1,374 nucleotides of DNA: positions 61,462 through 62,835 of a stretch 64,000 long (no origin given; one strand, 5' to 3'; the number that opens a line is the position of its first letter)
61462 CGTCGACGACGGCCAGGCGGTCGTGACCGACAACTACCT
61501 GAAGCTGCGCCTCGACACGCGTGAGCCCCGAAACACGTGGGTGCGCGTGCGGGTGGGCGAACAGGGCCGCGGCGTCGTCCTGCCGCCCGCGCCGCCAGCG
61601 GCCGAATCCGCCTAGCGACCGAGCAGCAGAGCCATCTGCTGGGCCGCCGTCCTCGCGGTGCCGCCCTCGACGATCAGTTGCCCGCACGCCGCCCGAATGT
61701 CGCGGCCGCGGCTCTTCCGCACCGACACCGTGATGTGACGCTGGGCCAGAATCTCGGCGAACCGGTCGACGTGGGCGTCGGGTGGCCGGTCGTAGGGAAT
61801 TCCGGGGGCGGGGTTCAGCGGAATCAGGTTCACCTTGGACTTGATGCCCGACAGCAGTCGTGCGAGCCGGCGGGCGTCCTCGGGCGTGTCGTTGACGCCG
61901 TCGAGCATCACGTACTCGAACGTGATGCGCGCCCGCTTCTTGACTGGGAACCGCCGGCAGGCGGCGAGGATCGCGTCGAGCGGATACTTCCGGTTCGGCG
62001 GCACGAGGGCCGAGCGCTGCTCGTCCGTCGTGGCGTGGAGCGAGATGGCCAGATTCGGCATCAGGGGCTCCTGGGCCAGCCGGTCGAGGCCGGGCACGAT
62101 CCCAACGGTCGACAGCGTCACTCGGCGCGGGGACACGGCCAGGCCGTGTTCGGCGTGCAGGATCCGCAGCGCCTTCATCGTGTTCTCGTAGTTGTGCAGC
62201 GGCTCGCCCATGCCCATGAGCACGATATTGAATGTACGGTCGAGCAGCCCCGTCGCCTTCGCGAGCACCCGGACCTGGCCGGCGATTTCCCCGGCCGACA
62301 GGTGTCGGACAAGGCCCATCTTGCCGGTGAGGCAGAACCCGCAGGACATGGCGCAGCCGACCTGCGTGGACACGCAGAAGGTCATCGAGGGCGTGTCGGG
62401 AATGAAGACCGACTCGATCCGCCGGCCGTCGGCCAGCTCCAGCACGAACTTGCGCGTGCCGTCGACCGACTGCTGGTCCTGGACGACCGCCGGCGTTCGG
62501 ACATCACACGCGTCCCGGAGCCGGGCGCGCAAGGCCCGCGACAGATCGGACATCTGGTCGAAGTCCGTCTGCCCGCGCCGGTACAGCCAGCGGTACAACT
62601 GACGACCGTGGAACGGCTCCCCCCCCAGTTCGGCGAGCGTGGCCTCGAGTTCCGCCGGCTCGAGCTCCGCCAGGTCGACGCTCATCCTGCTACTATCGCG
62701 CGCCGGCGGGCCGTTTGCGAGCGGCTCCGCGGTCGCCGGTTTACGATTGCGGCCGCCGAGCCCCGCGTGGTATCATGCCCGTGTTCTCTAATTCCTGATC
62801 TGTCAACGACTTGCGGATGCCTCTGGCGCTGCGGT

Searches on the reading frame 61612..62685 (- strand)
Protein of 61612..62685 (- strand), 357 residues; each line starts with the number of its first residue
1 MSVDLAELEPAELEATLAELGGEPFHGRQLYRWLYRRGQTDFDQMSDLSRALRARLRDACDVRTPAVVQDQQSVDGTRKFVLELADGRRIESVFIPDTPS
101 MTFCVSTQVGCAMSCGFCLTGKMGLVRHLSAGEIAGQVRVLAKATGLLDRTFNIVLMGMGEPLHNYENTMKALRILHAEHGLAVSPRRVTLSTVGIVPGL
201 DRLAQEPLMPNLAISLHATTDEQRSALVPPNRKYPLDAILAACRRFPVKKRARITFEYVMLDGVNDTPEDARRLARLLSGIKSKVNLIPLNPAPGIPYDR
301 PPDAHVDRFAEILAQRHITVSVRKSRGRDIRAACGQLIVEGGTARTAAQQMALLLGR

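Call 19: find_encoding_contigs(protein=window:61612-62685:-, flank=10000, max_places=2)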
Protein window:61612-62685:- (357 aa): 4 contigs read that carry it; 1 place shown.
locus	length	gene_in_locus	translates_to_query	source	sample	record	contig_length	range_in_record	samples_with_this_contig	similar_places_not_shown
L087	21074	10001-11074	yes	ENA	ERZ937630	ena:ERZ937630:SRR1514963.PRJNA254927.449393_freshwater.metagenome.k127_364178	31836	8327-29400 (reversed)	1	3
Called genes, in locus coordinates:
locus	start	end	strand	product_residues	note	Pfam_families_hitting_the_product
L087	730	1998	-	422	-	PF00579:tRNA-synt_1b, PF22421:SYY_C-terminal, PF01479:S4 (weak)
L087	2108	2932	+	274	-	PF00149:Metallophos, PF12850:Metallophos_2 (weak)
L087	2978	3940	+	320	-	PF01073:3Beta_HSD, PF01370:Epimerase, PF02719:Polysacc_synt_2, PF04321:RmlD_sub_bind, PF07993:NAD_binding_4, PF13460:NAD_binding_10, PF16363:GDP_Man_Dehyd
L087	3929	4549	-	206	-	PF00551:Formyl_trans_N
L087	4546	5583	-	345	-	PF00586:AIRS, PF02769:AIRS_C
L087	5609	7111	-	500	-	PF13522:GATase_6, PF13537:GATase_7, PF00156:Pribosyltran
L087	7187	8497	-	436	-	PF00206:Lyase_1, PF10397:ADSL_C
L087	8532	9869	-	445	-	PF00675:Peptidase_M16, PF05193:Peptidase_M16_C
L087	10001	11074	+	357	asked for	PF21016:RlmN_N, PF04055:Radical_SAM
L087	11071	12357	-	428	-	PF00919:UPF0004, PF04055:Radical_SAM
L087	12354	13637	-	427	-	PF02844:GARS_N, PF01071:GARS_A, PF02843:GARS_C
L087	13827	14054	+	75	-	PF01165:Ribosomal_S21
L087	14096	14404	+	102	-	PF13451:zf_Tbcl, PF23477:zf_Tbcl_2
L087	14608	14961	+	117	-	PF01740:STAS, PF13466:STAS_2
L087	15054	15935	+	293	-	PF01040:UbiA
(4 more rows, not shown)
